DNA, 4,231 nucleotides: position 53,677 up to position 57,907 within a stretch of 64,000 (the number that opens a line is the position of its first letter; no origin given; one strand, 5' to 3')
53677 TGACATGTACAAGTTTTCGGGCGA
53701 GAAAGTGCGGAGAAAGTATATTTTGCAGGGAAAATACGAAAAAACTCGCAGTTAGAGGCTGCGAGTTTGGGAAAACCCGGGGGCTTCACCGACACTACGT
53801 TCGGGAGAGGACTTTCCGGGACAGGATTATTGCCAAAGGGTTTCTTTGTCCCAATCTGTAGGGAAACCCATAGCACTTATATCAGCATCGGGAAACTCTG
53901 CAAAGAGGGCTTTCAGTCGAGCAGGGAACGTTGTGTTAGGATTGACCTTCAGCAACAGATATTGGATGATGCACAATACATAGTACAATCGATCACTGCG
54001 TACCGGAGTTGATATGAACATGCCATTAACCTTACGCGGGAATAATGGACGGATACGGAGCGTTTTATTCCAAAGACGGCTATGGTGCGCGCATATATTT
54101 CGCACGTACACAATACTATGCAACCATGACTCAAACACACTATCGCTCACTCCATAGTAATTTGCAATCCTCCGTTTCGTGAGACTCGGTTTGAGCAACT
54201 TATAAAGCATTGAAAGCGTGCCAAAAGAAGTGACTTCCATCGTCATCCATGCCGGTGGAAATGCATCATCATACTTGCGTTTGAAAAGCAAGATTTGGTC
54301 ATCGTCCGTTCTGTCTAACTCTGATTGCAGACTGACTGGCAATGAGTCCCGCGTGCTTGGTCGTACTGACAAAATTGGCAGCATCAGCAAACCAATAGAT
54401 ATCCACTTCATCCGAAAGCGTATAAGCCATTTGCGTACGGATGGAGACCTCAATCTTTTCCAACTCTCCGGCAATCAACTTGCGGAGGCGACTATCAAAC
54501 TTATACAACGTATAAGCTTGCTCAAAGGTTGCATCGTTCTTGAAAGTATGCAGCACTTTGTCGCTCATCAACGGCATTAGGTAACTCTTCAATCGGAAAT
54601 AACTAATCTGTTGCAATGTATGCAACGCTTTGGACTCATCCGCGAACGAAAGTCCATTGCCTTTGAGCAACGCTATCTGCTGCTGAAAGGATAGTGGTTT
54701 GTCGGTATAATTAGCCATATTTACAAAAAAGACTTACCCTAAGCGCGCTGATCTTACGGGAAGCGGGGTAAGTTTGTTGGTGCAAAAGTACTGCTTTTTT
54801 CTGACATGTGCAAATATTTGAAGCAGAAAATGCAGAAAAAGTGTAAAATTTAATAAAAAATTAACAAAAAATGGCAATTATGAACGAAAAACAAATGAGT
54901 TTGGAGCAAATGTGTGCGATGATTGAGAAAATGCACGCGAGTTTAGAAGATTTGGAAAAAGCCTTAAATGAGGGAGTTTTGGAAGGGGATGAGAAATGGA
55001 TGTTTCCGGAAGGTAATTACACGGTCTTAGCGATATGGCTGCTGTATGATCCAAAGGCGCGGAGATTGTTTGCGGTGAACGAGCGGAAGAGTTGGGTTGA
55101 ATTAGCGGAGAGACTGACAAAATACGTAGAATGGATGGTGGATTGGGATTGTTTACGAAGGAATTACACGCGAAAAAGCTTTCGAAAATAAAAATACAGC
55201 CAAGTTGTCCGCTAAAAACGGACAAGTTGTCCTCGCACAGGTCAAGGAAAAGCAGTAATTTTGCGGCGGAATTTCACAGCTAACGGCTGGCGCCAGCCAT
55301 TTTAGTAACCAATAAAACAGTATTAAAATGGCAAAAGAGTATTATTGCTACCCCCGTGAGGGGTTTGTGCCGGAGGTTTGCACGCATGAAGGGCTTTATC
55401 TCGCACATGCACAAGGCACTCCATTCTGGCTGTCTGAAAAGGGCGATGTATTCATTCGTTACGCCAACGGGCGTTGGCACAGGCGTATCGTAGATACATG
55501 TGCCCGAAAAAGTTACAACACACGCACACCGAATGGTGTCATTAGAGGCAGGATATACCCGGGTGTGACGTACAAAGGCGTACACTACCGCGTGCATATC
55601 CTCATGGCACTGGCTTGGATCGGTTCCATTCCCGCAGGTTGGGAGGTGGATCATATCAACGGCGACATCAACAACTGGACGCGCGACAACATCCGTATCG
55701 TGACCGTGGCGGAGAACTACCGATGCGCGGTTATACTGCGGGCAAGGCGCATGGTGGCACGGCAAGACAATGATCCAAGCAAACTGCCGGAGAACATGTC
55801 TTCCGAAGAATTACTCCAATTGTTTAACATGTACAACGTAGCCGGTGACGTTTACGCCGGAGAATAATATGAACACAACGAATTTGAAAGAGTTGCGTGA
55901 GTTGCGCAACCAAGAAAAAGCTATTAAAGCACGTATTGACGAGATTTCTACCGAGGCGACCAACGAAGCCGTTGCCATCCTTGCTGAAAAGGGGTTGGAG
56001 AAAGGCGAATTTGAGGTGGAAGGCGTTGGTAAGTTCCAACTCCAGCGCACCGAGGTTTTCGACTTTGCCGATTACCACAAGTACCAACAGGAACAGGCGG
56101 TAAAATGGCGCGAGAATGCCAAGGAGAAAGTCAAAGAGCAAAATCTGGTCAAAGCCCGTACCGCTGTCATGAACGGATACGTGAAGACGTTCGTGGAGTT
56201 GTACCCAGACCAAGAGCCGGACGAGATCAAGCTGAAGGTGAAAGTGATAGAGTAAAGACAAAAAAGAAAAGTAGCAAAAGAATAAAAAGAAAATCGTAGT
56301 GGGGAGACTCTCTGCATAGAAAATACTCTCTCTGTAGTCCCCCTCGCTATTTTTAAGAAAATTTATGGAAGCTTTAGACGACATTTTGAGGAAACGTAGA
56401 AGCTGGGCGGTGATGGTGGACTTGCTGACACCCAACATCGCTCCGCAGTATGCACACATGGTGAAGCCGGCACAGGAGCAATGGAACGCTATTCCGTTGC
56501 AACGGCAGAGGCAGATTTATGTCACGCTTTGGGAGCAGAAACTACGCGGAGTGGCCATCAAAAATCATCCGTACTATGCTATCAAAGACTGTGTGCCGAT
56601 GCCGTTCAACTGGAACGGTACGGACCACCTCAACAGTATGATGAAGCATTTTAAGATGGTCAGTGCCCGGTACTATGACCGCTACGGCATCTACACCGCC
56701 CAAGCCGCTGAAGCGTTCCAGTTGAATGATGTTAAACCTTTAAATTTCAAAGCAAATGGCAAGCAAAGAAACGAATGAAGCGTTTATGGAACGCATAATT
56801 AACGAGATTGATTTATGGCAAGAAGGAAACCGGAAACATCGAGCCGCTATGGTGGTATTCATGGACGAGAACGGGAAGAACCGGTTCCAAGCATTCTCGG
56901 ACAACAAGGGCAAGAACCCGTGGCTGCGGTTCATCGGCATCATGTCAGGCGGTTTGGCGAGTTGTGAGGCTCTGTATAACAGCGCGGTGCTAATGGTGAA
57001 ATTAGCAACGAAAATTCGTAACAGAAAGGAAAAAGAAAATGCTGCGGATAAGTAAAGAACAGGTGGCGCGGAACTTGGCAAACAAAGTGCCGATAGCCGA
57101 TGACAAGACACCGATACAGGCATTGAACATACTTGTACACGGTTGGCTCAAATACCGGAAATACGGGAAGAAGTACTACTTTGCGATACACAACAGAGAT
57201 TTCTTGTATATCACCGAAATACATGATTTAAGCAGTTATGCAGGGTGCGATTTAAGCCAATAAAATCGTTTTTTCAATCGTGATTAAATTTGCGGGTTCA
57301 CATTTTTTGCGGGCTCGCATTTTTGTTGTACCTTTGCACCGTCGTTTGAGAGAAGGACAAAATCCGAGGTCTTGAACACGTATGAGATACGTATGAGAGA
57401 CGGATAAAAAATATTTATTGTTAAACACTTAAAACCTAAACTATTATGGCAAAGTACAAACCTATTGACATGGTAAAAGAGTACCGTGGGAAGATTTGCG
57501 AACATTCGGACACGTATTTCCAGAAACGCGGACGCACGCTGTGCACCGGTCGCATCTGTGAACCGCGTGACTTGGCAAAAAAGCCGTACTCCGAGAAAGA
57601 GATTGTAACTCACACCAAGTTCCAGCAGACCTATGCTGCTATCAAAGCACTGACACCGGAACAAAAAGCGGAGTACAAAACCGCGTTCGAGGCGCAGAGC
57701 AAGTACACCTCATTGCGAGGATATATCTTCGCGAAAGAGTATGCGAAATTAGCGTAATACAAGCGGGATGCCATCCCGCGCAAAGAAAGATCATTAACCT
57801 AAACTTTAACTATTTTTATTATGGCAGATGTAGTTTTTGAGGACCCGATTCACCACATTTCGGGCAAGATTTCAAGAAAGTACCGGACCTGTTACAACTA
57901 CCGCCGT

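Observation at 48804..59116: Integration into the 3' end of mutB with a divergent replacement gene end, but no recognisable integrase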

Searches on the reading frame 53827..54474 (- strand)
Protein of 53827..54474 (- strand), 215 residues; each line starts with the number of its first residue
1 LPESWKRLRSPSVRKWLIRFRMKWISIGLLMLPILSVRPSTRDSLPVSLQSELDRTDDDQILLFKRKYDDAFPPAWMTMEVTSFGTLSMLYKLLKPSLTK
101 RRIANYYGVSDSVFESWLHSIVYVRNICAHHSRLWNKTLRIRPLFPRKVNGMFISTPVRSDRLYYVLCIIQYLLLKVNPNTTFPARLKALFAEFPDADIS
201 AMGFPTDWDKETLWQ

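Call 13: search_protein_families(library=pfam, proteins=[window:53827-54474:-], max_evalue=0.1)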
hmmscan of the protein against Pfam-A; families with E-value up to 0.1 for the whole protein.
window:53827-54474:- (215 aa): 1 family
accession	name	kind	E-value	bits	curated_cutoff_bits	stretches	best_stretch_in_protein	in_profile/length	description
PF07751.16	Abi_2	-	3.4e-27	96.4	25.6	1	47-136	99-184/184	Abi-like protein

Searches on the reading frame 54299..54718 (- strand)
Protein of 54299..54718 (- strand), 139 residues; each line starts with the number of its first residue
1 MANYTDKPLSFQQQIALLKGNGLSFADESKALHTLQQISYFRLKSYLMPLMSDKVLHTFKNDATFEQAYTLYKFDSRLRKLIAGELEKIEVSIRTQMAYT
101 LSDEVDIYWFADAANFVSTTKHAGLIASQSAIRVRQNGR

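Call 13: search_protein_families(library=pfam, proteins=[window:54299-54718:-], max_evalue=0.1)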
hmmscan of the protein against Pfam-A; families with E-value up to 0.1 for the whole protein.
window:54299-54718:- (139 aa): 1 family
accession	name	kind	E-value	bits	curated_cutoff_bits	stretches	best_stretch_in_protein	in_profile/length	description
PF07751.16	Abi_2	-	9.2e-22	78.7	25.6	1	34-122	2-86/184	Abi-like protein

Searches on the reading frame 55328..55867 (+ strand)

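Call 13: search_protein_families(library=pfam, proteins=[window:55328-55867:+], max_evalue=0.1)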
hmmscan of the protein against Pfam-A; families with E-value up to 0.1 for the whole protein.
window:55328-55867:+ (179 aa): 1 family
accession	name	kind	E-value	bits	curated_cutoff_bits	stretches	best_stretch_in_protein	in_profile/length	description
PF13392.12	HNH_3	-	1.5e-10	41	24.8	1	87-130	1-44/46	HNH endonuclease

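Call 19: search_protein_families(library=phrogs, proteins=[window:55328-55867:+], max_evalue=0.01)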
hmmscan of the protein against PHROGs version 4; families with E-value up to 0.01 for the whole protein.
window:55328-55867:+ (179 aa): 7 families
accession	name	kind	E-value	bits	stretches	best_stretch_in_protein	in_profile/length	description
phrog_59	-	DNA, RNA and nucleotide metabolism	5.9e-11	43.4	1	37-132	154-233/423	HNH endonuclease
phrog_959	-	DNA, RNA and nucleotide metabolism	1.6e-10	41.9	1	63-146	30-118/138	HNH endonuclease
phrog_99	-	DNA, RNA and nucleotide metabolism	5.1e-10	40.6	1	65-130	144-201/383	HNH endonuclease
phrog_4578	-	DNA, RNA and nucleotide metabolism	2.3e-08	35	1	87-131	12-56/130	HNH endonuclease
phrog_1492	-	DNA, RNA and nucleotide metabolism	6.9e-07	29.7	1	73-132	96-157/414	HNH endonuclease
phrog_826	-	DNA, RNA and nucleotide metabolism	5.4e-05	23.9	1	73-132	97-156/281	HNH endonuclease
phrog_1891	-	DNA, RNA and nucleotide metabolism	0.0097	16.4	0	99-132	177-210/255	HNH endonuclease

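Call 72: search_protein_families(library=padloc, proteins=[window:55328-55867:+], max_evalue=0.01)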
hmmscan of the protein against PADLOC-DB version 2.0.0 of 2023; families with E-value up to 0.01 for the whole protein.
window:55328-55867:+ (179 aa): 1 family
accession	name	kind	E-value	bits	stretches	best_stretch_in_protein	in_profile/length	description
PDLC03687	HEase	-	7.8e-05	20.7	1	80-132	47-99/178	homing endonuclease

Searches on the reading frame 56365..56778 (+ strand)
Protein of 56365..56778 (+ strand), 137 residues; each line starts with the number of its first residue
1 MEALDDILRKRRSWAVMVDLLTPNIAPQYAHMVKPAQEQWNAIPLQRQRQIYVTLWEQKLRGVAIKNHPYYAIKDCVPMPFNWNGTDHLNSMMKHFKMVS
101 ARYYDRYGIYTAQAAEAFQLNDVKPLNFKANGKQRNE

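Call 14: search_protein_families(library=pfam, proteins=[window:56365-56778:+], max_evalue=0.1)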
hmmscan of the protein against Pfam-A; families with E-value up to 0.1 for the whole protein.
window:56365-56778:+ (137 aa): 1 family
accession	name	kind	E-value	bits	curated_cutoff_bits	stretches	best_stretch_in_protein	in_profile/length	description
PF24659.1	DUF7648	-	0.024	15.3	27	0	2-18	47-63/63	Domain of unknown function (DUF7648)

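Call 19: search_protein_families(library=phrogs, proteins=[window:56365-56778:+], max_evalue=0.01)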
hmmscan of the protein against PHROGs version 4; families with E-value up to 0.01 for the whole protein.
window:56365-56778:+ (137 aa): 0 families

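Call 72: search_protein_families(library=padloc, proteins=[window:56365-56778:+], max_evalue=0.01)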
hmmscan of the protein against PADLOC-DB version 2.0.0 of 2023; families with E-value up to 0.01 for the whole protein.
window:56365-56778:+ (137 aa): 0 families

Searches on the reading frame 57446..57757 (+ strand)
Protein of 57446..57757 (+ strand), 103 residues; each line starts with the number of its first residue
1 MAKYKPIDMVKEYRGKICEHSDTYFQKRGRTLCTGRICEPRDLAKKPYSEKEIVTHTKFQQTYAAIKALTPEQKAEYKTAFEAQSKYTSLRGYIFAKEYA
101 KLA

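Call 14: search_protein_families(library=pfam, proteins=[window:57446-57757:+], max_evalue=0.1)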
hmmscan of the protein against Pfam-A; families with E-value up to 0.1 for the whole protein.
window:57446-57757:+ (103 aa): 1 family
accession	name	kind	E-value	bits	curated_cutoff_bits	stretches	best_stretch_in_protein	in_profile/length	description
PF07385.18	Lyx_isomer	-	0.069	12.8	20.8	1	17-58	54-97/222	D-lyxose isomerase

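Call 19: search_protein_families(library=phrogs, proteins=[window:57446-57757:+], max_evalue=0.01)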
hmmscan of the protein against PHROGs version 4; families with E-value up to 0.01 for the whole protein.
window:57446-57757:+ (103 aa): 0 families

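Call 72: search_protein_families(library=padloc, proteins=[window:57446-57757:+], max_evalue=0.01)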
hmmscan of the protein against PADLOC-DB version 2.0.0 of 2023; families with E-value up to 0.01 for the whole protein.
window:57446-57757:+ (103 aa): 0 families
